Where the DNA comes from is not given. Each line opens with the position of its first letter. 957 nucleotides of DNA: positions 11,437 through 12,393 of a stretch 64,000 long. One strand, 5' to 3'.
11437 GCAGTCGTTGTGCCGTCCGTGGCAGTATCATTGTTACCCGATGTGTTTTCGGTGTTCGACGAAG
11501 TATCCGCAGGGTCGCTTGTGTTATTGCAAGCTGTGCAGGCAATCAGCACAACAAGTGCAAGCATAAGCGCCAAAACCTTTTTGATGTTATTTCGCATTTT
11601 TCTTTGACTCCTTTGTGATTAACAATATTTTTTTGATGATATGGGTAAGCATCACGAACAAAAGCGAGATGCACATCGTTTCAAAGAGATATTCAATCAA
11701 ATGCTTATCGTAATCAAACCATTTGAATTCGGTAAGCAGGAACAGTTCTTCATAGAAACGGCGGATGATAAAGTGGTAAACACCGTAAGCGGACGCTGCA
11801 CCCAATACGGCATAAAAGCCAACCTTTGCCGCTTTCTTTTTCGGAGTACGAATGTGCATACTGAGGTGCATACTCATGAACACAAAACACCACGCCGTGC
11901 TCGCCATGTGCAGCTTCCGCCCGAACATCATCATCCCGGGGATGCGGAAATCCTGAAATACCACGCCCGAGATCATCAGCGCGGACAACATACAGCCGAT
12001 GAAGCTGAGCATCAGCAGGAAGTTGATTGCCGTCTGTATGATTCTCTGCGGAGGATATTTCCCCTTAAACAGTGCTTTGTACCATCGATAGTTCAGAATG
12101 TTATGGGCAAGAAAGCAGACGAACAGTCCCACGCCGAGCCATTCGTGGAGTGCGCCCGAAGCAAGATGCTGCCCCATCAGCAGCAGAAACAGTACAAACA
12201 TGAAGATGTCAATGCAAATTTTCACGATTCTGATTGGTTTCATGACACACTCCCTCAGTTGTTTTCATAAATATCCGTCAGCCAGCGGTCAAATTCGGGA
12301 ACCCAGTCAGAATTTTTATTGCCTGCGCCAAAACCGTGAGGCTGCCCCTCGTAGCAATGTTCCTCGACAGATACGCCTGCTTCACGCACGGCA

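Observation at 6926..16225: Nine-gene MerR-controlled operon combining cytoplasmic reductases with four exported lipoproteins, two of them flavodoxin-like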

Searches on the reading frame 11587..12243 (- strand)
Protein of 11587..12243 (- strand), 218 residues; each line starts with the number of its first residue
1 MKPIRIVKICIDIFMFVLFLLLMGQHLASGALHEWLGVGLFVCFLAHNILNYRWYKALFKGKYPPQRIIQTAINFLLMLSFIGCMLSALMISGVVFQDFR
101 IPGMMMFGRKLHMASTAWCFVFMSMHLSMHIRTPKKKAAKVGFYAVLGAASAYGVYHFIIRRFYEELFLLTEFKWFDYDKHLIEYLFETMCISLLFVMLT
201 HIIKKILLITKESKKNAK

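Call 3: search_protein_families(library=pfam, proteins=[window:11587-12243:-], max_evalue=0.01)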
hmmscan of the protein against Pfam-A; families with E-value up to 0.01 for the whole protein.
window:11587-12243:- (218 aa): 2 families
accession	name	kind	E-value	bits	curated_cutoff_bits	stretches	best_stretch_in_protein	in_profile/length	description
PF14358.11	DUF4405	-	5.1e-07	30.5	26.7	1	73-130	2-65/66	Domain of unknown function (DUF4405)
PF01292.26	Ni_hydr_CYTB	-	0.00011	22.5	30.1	1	24-132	36-164/179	Prokaryotic cytochrome b561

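Call 4: search_protein_families(library=ncbifam, proteins=[window:11587-12243:-], max_evalue=0.01)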
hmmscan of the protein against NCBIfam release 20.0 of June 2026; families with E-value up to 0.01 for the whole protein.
window:11587-12243:- (218 aa): 0 families

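Call 27: find_encoding_contigs(protein=window:11587-12243:-, flank=10000, max_places=10)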
Protein window:11587-12243:- (218 aa): 9 contigs read that carry it; 6 places shown.
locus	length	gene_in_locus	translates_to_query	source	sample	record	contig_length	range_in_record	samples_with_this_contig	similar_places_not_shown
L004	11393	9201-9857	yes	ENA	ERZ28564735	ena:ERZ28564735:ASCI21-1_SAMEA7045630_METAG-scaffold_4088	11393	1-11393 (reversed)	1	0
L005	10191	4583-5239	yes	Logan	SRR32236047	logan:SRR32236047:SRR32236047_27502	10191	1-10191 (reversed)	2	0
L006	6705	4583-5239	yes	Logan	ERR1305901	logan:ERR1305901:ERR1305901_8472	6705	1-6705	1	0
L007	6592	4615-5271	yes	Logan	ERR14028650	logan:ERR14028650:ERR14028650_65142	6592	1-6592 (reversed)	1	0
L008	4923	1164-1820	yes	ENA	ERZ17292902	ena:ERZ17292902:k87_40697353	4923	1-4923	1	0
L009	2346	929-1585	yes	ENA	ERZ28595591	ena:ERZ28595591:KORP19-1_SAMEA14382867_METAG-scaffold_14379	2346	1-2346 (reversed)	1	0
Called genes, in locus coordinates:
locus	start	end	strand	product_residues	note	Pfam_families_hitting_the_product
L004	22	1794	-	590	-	-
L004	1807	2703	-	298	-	PF13353:Fer4_12 (weak), PF04055:Radical_SAM, PF13484:Fer4_16 (faint), PF00037:Fer4 (faint), PF13237:Fer4_10 (weak), PF12838:Fer4_7, PF13187:Fer4_9 (weak), PF14697:Fer4_21 (weak), +1 more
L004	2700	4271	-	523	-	PF02901:PFL-like, PF01228:Gly_radical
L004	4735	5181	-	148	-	PF00376:MerR, PF13411:MerR_1, PF09278:MerR-DNA-bind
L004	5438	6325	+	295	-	PF00248:Aldo_ket_red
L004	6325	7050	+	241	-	PF01872:RibD_C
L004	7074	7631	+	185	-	PF01613:Flavin_Reduct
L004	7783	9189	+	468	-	PF12682:Flavodoxin_4, PF20434:BD-FAE, PF07859:Abhydrolase_3, PF00326:Peptidase_S9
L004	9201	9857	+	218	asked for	-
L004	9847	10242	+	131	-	-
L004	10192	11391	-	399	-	?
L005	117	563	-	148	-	PF00376:MerR, PF13411:MerR_1, PF09278:MerR-DNA-bind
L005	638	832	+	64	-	PF00126:HTH_1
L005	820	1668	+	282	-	PF00248:Aldo_ket_red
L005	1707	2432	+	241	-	PF01872:RibD_C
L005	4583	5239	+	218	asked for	-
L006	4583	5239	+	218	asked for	-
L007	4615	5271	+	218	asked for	-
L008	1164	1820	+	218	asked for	-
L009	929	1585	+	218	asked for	-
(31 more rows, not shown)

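Call 28: find_homologous_proteins(query=window:11587-12243:-, max_evalue=0.00001)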
Query window:11587-12243:- (218 aa): 83 proteins with E <= 0.00001 among 492 candidates.
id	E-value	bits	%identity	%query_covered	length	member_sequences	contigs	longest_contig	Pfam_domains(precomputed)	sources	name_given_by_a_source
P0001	5.1e-127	440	89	100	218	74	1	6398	PF14358.12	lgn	-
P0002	1.6e-124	432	88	100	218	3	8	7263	PF14358.12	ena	-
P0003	4.0e-122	424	86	100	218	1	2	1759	PF01292.27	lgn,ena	-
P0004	3.8e-120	417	87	100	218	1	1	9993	PF14358.12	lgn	-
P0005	1.7e-118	412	83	100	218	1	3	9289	-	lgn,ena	-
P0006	3.4e-117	408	83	100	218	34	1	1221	PF14358.12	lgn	-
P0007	9.2e-117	406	82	100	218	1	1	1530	PF14358.12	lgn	-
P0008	1.8e-115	402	84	100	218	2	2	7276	PF14358.12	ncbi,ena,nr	ncbi:MAG: DUF4405 domain-containing protein [Clostridia bacterium]|nr:DUF4405 domain-containing prot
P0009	1.1e-114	400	83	100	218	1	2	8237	PF14358.12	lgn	-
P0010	2.9e-113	395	80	100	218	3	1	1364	PF14358.12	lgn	-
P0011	6.8e-110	384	77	100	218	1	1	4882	PF14358.12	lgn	-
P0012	2.8e-107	375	76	100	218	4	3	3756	PF14358.12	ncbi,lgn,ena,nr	ncbi:MAG: DUF4405 domain-containing protein [Clostridia bacterium]|nr:DUF4405 domain-containing prot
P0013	3.6e-107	375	78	100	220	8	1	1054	-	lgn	-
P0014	6.5e-107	374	76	100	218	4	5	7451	PF14358.12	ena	-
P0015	2.2e-100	353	72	100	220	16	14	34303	PF14358.12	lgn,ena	-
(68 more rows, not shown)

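Call 32: find_related_loci(query=A2, collection=genome_contigs, flank=10000)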
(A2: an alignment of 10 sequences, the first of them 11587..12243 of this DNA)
Query A2 (218 aa) in genome_contigs; peptide patterns used: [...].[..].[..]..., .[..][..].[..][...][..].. (x = any residue, [..] = any of these).
245 stretches matched a pattern; 24 encode a relative of the query (tblastn E <= 1e-3); 24 distinct loci.
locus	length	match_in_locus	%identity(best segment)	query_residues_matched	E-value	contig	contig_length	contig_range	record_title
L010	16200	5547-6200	89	1-218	6e-126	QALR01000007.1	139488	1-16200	MAG: Clostridiales bacterium isolate CIM:MAG 413 contig_10905, whole genome shotgun sequence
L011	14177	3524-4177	61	1-218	2e-82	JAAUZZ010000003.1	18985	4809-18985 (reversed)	MAG: Lachnospiraceae bacterium isolate Mgla_MAG_36-bin_7 c_000000018985, whole genome shotgun sequence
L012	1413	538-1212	46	5-218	7e-65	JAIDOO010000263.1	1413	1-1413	MAG: Clostridia bacterium isolate SC0351_S18_8 SC0351_S18_8_contig_263, whole genome shotgun sequence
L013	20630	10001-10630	49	1-201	3e-61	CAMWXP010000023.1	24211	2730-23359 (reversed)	MAG TPA_asm: uncultured Clostridia bacterium isolate SRR14411261_bin.15_metawrap_v1.3_MAG genome assembly, contig: NODE.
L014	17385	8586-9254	45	5-216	1e-56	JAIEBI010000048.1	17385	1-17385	MAG: Clostridiales bacterium isolate SC0382_S12_10 SC0382_S12_10_contig_48, whole genome shotgun sequence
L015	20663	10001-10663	46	1-218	3e-56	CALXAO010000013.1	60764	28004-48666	MAG: uncultured Clostridia bacterium isolate E09__bin235 genome assembly, contig: E09__k127_2870306, whole genome shotgu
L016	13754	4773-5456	44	1-216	6e-55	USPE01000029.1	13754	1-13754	uncultured Peptococcaceae bacterium isolate UMGS1945 genome assembly, contig: NODE_2343_length_13754_cov_3.625812, whole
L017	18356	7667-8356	43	1-218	1e-51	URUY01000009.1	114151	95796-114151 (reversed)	uncultured Lachnospiraceae bacterium isolate UMGS1368 genome assembly, contig: NODE_50_length_114151_cov_76.100845, whol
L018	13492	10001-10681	44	1-215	2e-51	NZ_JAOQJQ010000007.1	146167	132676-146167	Brotonthovivens ammoniilytica strain Sanger_109 .14207_7_10.7, whole genome shotgun sequence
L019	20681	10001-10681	43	1-215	1e-50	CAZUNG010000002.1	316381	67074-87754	MAG TPA_asm: uncultured Ruminococcus sp. isolate SRP239243_co1_79 genome assembly, contig: NODE_11_length_316381_cov_18.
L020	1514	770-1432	41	10-216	9e-49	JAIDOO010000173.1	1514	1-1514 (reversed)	MAG: Clostridia bacterium isolate SC0351_S18_8 SC0351_S18_8_contig_173, whole genome shotgun sequence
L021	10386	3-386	61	91-218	2e-44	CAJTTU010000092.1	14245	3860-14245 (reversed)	MAG TPA_asm: uncultured Lachnospiraceae bacterium isolate MGBC113244 genome assembly, contig: MGBC113244.92, whole genom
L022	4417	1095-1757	32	7-215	8e-36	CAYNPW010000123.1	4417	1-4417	MAG TPA_asm: uncultured Ruminococcus sp. isolate SRP222994_co1_478 genome assembly, contig: NODE_37492_length_4417_cov_1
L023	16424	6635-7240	35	5-207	4e-34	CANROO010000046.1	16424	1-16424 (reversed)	MAG: uncultured Clostridia bacterium isolate Lapin-020__bin17 genome assembly, contig: Lapin-020__NODE_4737_length_16424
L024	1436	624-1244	34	7-201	2e-32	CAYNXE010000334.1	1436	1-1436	MAG TPA_asm: uncultured Odoribacter sp. isolate ERP125879_co2_89 genome assembly, contig: NODE_59845_length_1436_cov_17.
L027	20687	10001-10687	33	1-214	2e-31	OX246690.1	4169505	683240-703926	Clostridioides difficile genome assembly, chromosome: 1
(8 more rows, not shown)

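Call 38: search_protein_families(library=pfam, proteins=[L027:6785-7972:+, L027:8742-9284:+, L027:9378-9971:+, L027:11118-11852:+, L023:3905-4738:+, L023:7274-7828:+, L019:6742-7359:+, L019:7364-8521:+, L014:7965-8561:+, L011:2359-3489:+], max_evalue=0.001)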
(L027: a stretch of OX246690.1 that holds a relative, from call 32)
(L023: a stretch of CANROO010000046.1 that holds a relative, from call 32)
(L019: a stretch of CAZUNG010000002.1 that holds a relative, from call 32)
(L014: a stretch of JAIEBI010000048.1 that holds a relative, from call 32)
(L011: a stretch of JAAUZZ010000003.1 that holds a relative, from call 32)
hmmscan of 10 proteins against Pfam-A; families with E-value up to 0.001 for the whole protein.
L027:6785-7972:+ (395 aa): 3 families
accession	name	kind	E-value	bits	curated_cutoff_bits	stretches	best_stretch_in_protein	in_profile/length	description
PF00465.25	Fe-ADH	-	6.6e-51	172.7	31.3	1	13-187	1-168/168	Iron-containing alcohol dehydrogenase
PF25137.1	ADH_Fe_C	-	4.9e-35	121.4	27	1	198-394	1-194/194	Fe-containing alcohol dehydrogenase family, C-terminal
PF13685.12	Fe-ADH_2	-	7.5e-09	36.2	28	1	32-114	18-96/149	Iron-containing alcohol dehydrogenase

L027:8742-9284:+ (180 aa): 2 families
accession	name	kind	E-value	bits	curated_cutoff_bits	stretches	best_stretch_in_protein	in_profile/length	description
PF03358.20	FMN_red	-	2.2e-21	76.4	24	1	5-104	3-98/152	NADPH-dependent FMN reductase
PF02525.22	Flavodoxin_2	-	6.5e-14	52.5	27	1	3-102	1-103/198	Flavodoxin-like fold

L027:9378-9971:+ (197 aa): 1 family
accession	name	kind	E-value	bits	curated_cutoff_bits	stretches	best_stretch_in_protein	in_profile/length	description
PF18050.6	Cyclophil_like2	-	1e-31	109.8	22.7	1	86-195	1-115/115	Cyclophilin-like family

L027:11118-11852:+ (244 aa): 4 families
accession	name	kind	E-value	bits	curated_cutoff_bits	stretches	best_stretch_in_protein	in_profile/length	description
PF00753.33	Lactamase_B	-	2.9e-26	93.1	22.7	1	27-226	10-196/196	Metallo-beta-lactamase superfamily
PF19583.5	ODP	-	1.4e-09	38.5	27.2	1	27-188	7-138/194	ODP family beta lactamase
PF12706.13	Lactamase_B_2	-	2.4e-06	27.8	27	1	55-182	24-161/200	Beta-lactamase superfamily domain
PF16661.11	Lactamase_B_6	-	0.00054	19.8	27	0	31-208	5-184/193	Metallo-beta-lactamase superfamily domain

L023:3905-4738:+ (277 aa): 2 families
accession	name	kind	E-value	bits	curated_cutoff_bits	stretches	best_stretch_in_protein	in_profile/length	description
PF13561.12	adh_short_C2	-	2.1e-30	106.5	27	2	150-265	123-236/236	Enoyl-(Acyl carrier protein) reductase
PF00106.31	adh_short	-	1.8e-14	54.2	26.6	1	5-130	2-139/195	short chain dehydrogenase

L023:7274-7828:+ (184 aa): 2 families
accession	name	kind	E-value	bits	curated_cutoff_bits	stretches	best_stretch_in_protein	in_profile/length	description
PF00132.30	Hexapep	-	6e-09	35.7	27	1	123-157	2-36/36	Bacterial transferase hexapeptide (six repeats)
PF14602.12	Hexapep_2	-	1.8e-08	34.4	27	0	71-103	2-30/34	Hexapeptide repeat of succinyl-transferase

L019:6742-7359:+ (205 aa): 2 families
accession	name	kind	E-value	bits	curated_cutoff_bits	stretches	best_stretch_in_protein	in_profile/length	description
PF03358.20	FMN_red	-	6.3e-30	104.2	24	1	1-148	1-145/152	NADPH-dependent FMN reductase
PF02525.22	Flavodoxin_2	-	5.3e-06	26.7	27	1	1-127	1-133/198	Flavodoxin-like fold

L019:7364-8521:+ (385 aa): 3 families
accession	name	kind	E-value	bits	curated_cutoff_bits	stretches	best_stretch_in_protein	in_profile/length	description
PF00465.25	Fe-ADH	-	9.3e-39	133.2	31.3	1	13-181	1-168/168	Iron-containing alcohol dehydrogenase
PF25137.1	ADH_Fe_C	-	1e-24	87.7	27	1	195-384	4-193/194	Fe-containing alcohol dehydrogenase family, C-terminal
PF13685.12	Fe-ADH_2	-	5e-09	36.8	28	1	19-116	3-97/149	Iron-containing alcohol dehydrogenase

L014:7965-8561:+ (198 aa): 2 families
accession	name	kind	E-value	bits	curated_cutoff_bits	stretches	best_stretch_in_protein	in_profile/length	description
PF18050.6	Cyclophil_like2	-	1.9e-17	63.8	22.7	1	85-195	1-112/115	Cyclophilin-like family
PF04126.18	Cyclophil_like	-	2.4e-09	37.5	27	1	82-190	2-112/120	Cyclophilin-like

L011:2359-3489:+ (376 aa): 1 family
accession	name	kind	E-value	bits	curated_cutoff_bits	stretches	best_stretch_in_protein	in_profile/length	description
PF12697.13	Abhydrolase_6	-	9.8e-07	30.1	26.3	1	107-287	1-107/217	Alpha/beta hydrolase family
